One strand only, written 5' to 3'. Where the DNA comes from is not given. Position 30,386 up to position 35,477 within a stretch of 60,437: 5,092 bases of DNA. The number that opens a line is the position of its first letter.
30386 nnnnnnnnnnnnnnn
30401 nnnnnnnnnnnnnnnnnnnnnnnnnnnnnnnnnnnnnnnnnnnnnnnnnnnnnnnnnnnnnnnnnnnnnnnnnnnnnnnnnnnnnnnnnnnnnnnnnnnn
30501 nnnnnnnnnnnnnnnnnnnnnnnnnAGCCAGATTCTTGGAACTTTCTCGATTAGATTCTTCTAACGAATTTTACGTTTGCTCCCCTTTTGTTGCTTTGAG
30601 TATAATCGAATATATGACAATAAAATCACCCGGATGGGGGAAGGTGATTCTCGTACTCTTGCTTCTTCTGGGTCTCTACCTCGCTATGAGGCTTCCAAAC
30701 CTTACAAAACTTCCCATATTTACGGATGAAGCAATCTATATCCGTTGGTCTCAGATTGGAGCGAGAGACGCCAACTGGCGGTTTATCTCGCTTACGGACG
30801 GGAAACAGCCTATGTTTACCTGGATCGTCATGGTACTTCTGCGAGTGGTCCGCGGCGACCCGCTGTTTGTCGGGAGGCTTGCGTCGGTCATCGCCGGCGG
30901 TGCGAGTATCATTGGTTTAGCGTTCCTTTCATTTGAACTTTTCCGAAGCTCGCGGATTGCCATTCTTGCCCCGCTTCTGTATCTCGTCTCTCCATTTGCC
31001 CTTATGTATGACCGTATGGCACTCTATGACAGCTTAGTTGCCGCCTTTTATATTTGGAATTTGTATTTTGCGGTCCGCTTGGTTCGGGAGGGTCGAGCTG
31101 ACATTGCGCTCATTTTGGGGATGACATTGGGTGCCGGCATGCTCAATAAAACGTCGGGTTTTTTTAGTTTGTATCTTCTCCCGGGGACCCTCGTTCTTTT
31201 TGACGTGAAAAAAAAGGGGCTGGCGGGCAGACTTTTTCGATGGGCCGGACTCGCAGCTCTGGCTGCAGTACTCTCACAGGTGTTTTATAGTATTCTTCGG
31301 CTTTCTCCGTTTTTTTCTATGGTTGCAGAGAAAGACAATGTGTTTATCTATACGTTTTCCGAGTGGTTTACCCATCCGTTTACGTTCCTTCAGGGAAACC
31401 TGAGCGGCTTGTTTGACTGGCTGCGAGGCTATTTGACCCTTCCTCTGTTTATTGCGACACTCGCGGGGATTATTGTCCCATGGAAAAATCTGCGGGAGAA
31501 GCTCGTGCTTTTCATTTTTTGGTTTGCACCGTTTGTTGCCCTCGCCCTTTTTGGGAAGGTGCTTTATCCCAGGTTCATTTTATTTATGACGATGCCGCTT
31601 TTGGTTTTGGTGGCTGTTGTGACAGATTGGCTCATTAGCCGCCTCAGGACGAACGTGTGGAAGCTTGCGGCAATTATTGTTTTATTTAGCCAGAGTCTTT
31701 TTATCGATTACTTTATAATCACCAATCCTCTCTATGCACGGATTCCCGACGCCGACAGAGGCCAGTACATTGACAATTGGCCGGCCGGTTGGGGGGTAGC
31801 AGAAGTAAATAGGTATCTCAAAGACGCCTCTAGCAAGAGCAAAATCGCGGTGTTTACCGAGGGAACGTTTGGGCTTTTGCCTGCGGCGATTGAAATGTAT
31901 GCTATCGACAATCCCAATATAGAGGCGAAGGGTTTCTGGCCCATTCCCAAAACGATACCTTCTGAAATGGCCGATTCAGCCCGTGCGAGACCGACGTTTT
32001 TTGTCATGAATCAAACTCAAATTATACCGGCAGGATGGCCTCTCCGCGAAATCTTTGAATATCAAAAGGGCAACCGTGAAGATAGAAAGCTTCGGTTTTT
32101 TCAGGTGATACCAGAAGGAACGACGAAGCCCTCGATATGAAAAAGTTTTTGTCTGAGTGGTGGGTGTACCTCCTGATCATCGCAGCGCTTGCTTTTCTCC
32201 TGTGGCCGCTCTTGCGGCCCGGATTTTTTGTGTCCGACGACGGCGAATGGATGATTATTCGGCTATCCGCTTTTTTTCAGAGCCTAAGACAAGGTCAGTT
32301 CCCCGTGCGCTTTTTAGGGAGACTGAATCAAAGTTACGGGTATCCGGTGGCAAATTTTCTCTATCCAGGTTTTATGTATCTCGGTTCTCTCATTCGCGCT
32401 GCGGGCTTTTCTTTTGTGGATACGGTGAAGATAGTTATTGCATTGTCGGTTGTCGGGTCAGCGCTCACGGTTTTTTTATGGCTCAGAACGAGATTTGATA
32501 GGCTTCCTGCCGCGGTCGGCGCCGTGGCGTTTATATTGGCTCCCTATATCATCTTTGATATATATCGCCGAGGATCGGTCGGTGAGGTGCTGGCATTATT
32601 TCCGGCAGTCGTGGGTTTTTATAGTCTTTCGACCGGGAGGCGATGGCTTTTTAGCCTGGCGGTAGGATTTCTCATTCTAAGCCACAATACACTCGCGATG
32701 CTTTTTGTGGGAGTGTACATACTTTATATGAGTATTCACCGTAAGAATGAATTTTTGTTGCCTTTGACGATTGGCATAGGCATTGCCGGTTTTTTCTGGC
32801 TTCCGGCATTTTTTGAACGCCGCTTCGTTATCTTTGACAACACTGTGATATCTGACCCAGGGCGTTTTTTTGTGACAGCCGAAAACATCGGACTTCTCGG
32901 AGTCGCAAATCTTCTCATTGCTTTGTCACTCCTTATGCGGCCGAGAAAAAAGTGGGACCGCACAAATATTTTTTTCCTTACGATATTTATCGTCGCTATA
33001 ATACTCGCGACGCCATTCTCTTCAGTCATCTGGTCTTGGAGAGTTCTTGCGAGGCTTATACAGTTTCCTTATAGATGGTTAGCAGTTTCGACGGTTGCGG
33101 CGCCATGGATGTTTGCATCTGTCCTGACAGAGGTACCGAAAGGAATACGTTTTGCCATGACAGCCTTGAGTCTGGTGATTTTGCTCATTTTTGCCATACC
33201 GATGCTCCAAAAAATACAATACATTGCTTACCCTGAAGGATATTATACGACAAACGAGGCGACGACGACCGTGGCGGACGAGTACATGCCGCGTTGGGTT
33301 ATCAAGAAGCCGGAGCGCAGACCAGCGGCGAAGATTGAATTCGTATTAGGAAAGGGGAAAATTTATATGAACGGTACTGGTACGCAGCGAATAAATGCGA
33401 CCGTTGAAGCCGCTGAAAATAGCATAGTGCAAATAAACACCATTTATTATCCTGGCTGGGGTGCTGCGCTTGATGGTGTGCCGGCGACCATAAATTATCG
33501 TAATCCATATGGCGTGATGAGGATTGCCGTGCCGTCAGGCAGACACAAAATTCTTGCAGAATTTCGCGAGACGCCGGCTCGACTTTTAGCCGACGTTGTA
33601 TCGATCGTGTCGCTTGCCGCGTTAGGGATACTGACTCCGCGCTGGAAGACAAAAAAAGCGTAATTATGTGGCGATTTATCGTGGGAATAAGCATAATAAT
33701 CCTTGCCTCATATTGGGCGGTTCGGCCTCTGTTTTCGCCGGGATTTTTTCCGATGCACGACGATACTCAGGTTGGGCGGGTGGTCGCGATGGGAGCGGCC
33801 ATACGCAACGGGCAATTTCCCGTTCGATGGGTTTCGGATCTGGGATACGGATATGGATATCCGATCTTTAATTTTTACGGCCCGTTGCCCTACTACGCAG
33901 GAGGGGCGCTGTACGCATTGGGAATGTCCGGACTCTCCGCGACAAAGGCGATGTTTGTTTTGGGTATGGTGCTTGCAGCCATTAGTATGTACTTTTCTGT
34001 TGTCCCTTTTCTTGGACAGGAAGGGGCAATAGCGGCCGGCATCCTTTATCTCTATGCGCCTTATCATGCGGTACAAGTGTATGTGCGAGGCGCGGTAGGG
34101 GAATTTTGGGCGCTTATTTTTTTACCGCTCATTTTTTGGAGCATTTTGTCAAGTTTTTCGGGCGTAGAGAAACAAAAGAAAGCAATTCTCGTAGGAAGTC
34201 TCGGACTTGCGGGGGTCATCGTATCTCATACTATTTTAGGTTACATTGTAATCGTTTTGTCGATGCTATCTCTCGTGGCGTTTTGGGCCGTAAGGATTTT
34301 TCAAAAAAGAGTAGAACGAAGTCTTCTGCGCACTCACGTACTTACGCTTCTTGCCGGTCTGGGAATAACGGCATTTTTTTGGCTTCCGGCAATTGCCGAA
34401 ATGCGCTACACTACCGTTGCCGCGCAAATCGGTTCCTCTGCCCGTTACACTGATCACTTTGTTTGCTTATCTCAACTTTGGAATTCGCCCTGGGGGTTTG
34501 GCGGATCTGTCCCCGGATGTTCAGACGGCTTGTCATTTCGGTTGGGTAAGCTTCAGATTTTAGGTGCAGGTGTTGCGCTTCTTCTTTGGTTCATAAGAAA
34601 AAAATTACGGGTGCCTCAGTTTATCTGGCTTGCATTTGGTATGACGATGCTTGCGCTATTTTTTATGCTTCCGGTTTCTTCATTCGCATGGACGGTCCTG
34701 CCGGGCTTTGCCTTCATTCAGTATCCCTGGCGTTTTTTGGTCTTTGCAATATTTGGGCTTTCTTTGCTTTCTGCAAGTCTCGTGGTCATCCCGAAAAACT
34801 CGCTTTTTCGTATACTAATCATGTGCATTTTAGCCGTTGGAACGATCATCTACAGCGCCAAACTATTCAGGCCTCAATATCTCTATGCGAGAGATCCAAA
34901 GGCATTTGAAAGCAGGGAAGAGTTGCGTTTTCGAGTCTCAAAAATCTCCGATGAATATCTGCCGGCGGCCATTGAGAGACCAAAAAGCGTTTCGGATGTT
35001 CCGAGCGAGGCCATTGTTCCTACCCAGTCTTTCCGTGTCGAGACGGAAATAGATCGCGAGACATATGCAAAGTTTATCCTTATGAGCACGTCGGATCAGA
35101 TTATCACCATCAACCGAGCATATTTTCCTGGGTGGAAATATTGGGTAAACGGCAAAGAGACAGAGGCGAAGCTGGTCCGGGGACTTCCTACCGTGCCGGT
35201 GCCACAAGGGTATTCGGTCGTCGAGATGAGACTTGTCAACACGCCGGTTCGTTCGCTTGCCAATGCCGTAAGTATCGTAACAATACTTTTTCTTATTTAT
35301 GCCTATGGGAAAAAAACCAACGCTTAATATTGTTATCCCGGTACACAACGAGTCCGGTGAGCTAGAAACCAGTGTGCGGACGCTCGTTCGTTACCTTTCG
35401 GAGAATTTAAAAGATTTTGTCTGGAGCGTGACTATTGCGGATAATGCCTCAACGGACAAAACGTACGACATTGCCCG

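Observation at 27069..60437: Super-cluster of 14 GT-C-type membrane glycosyltransferase genes in 33 kb: a candidate multi-enzyme extracytoplasmic glycosylation system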

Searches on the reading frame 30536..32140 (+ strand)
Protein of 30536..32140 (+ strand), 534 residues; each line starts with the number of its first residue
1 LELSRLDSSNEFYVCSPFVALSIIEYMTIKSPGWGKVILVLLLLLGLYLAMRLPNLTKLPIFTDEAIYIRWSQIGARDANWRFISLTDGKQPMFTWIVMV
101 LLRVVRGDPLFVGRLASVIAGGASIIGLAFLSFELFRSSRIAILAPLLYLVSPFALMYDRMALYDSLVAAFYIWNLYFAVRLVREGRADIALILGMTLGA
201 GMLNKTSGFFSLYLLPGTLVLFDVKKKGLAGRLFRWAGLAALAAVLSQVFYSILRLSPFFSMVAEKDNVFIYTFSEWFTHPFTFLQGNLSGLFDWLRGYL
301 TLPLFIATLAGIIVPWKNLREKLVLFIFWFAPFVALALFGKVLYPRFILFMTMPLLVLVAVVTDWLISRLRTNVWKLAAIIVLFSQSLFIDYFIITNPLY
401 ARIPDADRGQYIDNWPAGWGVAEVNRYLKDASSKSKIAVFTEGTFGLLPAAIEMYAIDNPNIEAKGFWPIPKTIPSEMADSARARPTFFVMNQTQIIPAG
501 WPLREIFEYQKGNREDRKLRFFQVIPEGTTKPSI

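Call 4: search_protein_families(library=pfam, proteins=[window:30536-32140:+], max_evalue=0.01)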
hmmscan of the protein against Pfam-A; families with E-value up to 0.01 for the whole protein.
window:30536-32140:+ (534 aa): 1 family
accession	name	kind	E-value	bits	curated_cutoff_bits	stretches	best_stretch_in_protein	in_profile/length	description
PF13231.12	PMT_2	-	8.9e-12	45.9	26.1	1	92-246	4-155/160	Dolichyl-phosphate-mannose-protein mannosyltransferase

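Call 63: search_solved_structures(query=window:30614-32140:+, max_evalue=0.1)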
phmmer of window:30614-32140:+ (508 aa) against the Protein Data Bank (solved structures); distinct sequences matched with E-value up to 0.1: 0.

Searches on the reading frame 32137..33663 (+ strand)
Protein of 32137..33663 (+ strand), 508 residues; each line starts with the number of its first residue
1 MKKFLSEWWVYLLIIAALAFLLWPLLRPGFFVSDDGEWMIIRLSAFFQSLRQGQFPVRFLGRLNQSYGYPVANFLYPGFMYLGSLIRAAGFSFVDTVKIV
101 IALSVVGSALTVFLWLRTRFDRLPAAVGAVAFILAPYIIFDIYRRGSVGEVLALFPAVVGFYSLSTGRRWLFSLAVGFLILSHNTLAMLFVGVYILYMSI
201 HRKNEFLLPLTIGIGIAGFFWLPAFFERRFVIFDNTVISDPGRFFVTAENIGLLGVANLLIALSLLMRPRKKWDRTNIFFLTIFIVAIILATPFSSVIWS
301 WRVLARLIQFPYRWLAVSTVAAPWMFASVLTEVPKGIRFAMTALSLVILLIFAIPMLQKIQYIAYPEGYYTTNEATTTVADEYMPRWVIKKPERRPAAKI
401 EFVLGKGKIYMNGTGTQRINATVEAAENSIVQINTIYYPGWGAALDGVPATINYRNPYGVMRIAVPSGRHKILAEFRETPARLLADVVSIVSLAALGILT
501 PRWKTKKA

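Call 4: search_protein_families(library=pfam, proteins=[window:32137-33663:+], max_evalue=0.01)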
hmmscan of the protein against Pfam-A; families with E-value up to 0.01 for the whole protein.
window:32137-33663:+ (508 aa): 1 family
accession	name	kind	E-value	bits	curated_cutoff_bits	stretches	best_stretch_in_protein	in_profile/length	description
PF10131.15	PTPS_related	-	4.9e-05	22.4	26.4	1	81-373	10-320/621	6-pyruvoyl-tetrahydropterin synthase related domain; membrane protein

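Call 33: find_homologous_proteins(query=window:32137-33663:+, max_evalue=0.00001)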
Query window:32137-33663:+ (508 aa): 1019 proteins with E <= 0.00001 among 8000 candidates; the best 120 are listed.
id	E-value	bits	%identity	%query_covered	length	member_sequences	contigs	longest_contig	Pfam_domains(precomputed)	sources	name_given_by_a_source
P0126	0.0e+0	1116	100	100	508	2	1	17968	PF10131.16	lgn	-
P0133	2.7e-174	599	55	97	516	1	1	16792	-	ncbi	-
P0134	9.7e-174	597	53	100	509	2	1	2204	-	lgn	-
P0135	1.3e-172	594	55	97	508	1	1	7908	-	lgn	-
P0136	5.0e-165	569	54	95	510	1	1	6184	-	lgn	-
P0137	1.1e-163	564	52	97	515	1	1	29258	-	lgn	-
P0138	4.3e-162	559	52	97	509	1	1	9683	-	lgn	-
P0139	2.5e-161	556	51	96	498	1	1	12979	-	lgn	-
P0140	1.3e-160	554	52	96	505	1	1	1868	-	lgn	-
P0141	1.8e-159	550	51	98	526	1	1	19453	-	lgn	-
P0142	2.0e-159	550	51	93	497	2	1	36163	-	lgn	-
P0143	3.3e-159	549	52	96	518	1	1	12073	-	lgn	-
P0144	8.1e-159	548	50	98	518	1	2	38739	-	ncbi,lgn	-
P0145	4.8e-158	546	54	95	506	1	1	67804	-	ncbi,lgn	-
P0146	3.2e-157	543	50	95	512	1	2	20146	-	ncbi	-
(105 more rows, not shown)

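Call 37: search_solved_structures(query=A2, max_evalue=1)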
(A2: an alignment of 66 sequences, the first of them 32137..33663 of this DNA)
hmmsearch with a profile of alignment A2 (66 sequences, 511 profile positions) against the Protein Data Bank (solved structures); distinct sequences matched with E-value up to 1: 0.

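Call 45: predict_structure(alignment_id=A2)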
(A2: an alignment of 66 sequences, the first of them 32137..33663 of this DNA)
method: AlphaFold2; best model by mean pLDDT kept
length: 508 residues; sequences in the alignment: 66
mean_pLDDT: 90.8   pTM: 0.90
mean pLDDT of the five models: 90.8, 90.3, 88.8, 88.6, 88.4
residues with pLDDT >= 90: 358; 70-90: 119; 50-70: 27; < 50: 4
segments of 3 or more residues with pLDDT < 50: 71-73
pLDDT, mean of each block of 10 residues (from residue 1): 72 97 95 88 89 70 74 70 96 97 98 98 97 97 94 98 98 98 95 98 98 95 84 75 91 95 95 95 98 95 88 97 98 94 96 95 91 68 81 85 95 82 97 83 94 90 96 89 93 98 77
secondary structure, 60 per line:
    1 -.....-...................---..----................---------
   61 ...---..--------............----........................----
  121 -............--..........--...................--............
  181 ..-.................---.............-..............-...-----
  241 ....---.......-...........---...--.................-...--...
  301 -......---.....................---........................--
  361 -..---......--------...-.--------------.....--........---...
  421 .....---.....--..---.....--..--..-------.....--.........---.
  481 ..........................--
elements in order: H2-6 H8-26 H36-51 H77-88 H93-116 H122-133 H136-145 H148-166 H169-182 H184-200 H204-216 H218-230 H241-244 H248-254 H256-266 H275-291 H302-307 H311-331 H335-358 H367-372 E400-404 E407-414 E418-425 E429-433 E441-445 E461-465 E468-476 H480-506

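Call 48: fold_search(model_id=the predicted structure, library=pdb)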
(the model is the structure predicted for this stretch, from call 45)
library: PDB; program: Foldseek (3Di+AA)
matches with E <= 10: 352; with E <= 0.001: 5
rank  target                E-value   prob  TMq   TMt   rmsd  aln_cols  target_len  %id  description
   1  6s7t_A                3.5e-04  1.00  0.42  0.32  11.0       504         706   12  Cryo-EM structure of human oligosaccharyltransferase complex OST-B (released 2019-12-18)
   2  6wby                  4.4e-04  1.00  0.49  0.22   4.9       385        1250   15  Single-Particle Cryo-EM Structure of Arabinofuranosyltransferase AftD from Mycobacteria, Mutant R1389S Class 2 (released 2020-05-13)
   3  8age_A                4.4e-04  1.00  0.43  0.35  10.9       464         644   13  Structure of yeast oligosaccharylransferase complex with acceptor peptide bound (released 2022-12-07)
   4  8agb_A                4.6e-04  1.00  0.41  0.33  13.9       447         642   15  Structure of yeast oligosaccharylransferase complex with lipid-linked oligosaccharide bound (released 2022-12-07)
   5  9s6t_A                8.5e-04  1.00  0.45  0.47  15.8       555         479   12  Ternary cryo-EM structure of chicken ALG12 with Dol25-PP-GlcNAc2Man7, Dol25-P-Man, and Fab (released 2026-03-18)
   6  7e9s_A                1.2e-03  1.00  0.39  0.25   9.3       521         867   14  Archaeal oligosaccharyltransferase AglB from Archaeoglobus fulgidus in complex with an inhibitory peptide and a dolich (released 2021-09-08)
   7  7oci_F                1.6e-03  1.00  0.41  0.34  10.3       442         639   12  Cryo-EM structure of yeast Ost6p containing oligosaccharyltransferase complex (released 2022-02-16)
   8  3wak                  1.6e-03  1.00  0.45  0.28  10.3       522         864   14  Crystal structure of the Archaeoglobus fulgidus oligosaccharyltransferase (O29867_ARCFU) in the apo form (released 2013-10-30)
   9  5ezm                  2.2e-03  1.00  0.46  0.44   7.7       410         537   13  Crystal Structure of ArnT from Cupriavidus metallidurans in the apo state (released 2016-02-17)
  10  6c26_A                2.4e-03  1.00  0.41  0.34  14.3       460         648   13  The Cryo-EM structure of a eukaryotic oligosaccharyl transferase complex (released 2018-01-31)
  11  3waj                  2.5e-03  1.00  0.37  0.26  16.1       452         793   13  Crystal structure of the Archaeoglobus fulgidus oligosaccharyltransferase (O29867_ARCFU) complex with Zn and sulfate (released 2013-10-30)
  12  6ftg_5                4.7e-03  1.00  0.36  0.29  21.0       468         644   12  Subtomogram average of OST-containing ribosome-translocon complexes from canine rough microsomal membranes (released 2018-03-21)
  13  3rce_A                6.1e-03  1.00  0.43  0.33   8.2       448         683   12  Bacterial oligosaccharyltransferase PglB (released 2011-06-15)
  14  6gxc_A                7.6e-03  1.00  0.42  0.32   7.8       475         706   11  Bacterial oligosaccharyltransferase PglB in complex with an inhibitory peptide and a reactive lipid-linked oligosaccha (released 2018-11-14)
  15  5ogl_A                9.0e-03  1.00  0.42  0.32   8.2       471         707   11  Structure of bacterial oligosaccharyltransferase PglB in complex with an acceptor peptide and an lipid-linked oligosac (released 2017-10-25)
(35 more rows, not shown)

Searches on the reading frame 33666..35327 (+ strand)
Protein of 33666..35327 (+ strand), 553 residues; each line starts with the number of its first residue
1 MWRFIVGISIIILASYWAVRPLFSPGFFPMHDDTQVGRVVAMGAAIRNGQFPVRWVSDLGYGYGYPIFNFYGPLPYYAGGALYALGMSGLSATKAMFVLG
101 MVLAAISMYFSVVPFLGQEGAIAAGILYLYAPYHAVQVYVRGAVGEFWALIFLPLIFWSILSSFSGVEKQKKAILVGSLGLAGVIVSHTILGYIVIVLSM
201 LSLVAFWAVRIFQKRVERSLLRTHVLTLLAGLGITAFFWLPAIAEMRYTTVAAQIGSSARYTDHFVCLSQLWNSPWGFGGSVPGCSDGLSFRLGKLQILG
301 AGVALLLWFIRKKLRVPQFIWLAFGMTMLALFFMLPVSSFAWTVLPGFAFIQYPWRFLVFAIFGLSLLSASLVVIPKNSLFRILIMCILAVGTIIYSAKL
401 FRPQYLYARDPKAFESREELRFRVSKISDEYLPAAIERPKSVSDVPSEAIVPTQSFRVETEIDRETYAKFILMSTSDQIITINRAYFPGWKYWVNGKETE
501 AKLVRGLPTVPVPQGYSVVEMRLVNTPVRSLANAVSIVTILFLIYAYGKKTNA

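Call 4: search_protein_families(library=pfam, proteins=[window:33666-35327:+], max_evalue=0.01)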
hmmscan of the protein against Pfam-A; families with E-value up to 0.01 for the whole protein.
window:33666-35327:+ (553 aa): 2 families
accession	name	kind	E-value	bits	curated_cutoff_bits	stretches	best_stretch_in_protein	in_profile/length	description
PF10131.15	PTPS_related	-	8e-06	25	26.4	1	68-398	1-308/621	6-pyruvoyl-tetrahydropterin synthase related domain; membrane protein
PF09586.16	YfhO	-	9e-06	24.8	28.5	0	149-404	148-389/835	Bacterial membrane protein YfhO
